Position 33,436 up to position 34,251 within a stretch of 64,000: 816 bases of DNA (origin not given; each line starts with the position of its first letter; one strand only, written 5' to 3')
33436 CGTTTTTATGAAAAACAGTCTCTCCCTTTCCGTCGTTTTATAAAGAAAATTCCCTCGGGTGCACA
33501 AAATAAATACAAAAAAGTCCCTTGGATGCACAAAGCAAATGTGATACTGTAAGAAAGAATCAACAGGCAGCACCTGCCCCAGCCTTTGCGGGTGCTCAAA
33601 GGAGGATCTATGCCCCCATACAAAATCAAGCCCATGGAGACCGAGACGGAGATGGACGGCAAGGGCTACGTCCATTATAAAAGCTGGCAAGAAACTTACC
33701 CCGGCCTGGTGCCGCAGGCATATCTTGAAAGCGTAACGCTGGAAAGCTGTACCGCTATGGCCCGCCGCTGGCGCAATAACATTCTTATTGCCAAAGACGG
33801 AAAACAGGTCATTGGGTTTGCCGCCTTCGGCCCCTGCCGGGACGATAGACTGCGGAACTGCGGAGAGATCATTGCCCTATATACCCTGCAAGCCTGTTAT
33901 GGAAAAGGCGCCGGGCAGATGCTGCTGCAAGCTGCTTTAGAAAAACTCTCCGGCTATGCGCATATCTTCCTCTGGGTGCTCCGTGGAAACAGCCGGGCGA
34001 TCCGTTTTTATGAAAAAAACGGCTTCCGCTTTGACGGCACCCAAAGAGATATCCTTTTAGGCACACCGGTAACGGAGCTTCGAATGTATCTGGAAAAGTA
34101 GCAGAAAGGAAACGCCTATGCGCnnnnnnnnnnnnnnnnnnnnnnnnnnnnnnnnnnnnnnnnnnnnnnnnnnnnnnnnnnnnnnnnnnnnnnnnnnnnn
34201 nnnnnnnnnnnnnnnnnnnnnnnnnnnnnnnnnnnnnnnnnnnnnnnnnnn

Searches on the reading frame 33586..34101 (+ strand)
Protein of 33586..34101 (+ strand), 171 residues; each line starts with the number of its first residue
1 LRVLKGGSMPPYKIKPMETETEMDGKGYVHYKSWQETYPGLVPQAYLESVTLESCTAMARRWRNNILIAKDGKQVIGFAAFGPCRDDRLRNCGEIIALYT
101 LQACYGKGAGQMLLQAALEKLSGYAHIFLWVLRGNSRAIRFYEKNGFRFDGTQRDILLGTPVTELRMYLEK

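Call 31: search_protein_families(library=pfam, proteins=[window:33586-34101:+], max_evalue=0.00001)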
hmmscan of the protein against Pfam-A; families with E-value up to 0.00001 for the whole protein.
window:33586-34101:+ (171 aa): 4 families
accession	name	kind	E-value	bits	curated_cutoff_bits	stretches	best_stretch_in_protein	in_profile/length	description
PF00583.31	Acetyltransf_1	-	1.8e-16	60.9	20.7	1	33-147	7-116/116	Acetyltransferase (GNAT) family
PF13508.13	Acetyltransf_7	-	1.4e-13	51.4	27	1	64-148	3-83/84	Acetyltransferase (GNAT) domain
PF13673.13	Acetyltransf_10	-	9.1e-09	35.8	23.6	1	47-154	14-114/128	Acetyltransferase (GNAT) domain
PF08445.16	FR47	-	9.9e-07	29.1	22.1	1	91-150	20-80/86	FR47-like protein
